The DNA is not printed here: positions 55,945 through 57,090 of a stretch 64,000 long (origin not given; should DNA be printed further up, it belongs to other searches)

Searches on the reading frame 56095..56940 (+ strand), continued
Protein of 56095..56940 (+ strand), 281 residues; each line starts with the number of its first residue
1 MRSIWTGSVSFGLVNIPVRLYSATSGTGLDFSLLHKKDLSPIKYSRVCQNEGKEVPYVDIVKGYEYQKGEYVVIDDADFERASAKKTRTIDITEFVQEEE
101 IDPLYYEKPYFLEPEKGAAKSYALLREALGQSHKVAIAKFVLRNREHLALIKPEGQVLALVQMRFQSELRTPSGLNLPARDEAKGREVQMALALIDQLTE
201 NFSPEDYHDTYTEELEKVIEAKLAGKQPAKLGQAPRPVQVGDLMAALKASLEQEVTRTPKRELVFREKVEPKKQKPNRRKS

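Call 57: find_related_loci(query=A3, collection=viral_contigs, flank=8000)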
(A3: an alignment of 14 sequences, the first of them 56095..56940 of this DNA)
Query A3 (281 aa) in viral_contigs; peptide patterns used: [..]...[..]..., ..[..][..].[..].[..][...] (x = any residue, [..] = any of these).
37 stretches matched a pattern; 12 encode a relative of the query (tblastn E <= 1e-3); 12 distinct loci.
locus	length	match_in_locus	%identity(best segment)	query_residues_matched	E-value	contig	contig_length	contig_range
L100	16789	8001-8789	37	1-260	6e-46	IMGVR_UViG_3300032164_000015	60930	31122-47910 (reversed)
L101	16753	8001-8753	33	1-252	6e-45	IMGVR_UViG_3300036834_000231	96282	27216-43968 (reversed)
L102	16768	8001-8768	36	2-251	7e-45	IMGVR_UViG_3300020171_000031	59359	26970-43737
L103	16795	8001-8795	37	1-263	3e-44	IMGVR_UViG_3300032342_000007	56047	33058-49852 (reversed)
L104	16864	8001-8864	32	1-281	3e-42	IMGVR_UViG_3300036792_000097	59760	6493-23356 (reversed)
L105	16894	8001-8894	29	1-250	6e-27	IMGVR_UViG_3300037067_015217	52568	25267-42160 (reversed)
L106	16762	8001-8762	46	1-257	6e-68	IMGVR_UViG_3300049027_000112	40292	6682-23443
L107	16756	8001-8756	35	1-252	6e-45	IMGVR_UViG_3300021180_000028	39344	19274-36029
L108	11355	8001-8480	31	2-155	2e-11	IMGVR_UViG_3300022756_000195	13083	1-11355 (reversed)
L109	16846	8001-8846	24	2-274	7e-11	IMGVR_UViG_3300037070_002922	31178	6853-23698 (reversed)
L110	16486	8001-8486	26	2-156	1e-6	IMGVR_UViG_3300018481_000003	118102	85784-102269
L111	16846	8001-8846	24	2-274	7e-11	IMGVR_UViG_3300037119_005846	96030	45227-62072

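Call 67: search_protein_families(library=ncbifam, proteins=[L004:6793-7356:+, L002:7233-7823:+], max_evalue=0.00001)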
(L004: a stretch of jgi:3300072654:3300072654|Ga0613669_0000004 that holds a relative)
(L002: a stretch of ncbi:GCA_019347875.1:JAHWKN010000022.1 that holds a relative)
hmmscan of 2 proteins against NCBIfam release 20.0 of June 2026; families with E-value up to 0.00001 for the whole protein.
L004:6793-7356:+ (187 aa): 2 families
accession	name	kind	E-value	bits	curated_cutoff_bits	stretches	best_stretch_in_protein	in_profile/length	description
TIGR03086.1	TIGR03086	subfamily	4.1e-44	150.7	83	1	8-185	2-180/180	TIGR03086 family metal-binding protein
TIGR03083.1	TIGR03083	domain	2.8e-18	67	50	1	8-154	3-153/202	maleylpyruvate isomerase family mycothiol-dependent enzyme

L002:7233-7823:+ (196 aa): 6 families
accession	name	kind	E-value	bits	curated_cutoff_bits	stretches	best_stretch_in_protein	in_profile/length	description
NF002003.0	PRK00802.1-3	equivalog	1.9e-73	246.1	182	1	2-194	6-197/203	DNA-3-methyladenine glycosylase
TIGR00567.1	3mg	subfamily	2e-61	206.9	116.35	1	3-189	1-192/192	DNA-3-methyladenine glycosylase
NF002001.0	PRK00802.1-1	equivalog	1.5e-56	191.1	272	1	1-190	1-201/202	DNA-3-methyladenine glycosylase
NF002002.0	PRK00802.1-2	equivalog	1.7e-48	164.6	249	1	3-190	6-195/197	DNA-3-methyladenine glycosylase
NF002004.0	PRK00802.1-4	equivalog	6.3e-41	139.9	211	1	2-185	6-172/182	DNA-3-methyladenine glycosylase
NF002005.0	PRK00802.1-5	equivalog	2.9e-18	66.4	229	1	2-187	8-201/230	DNA-3-methyladenine glycosylase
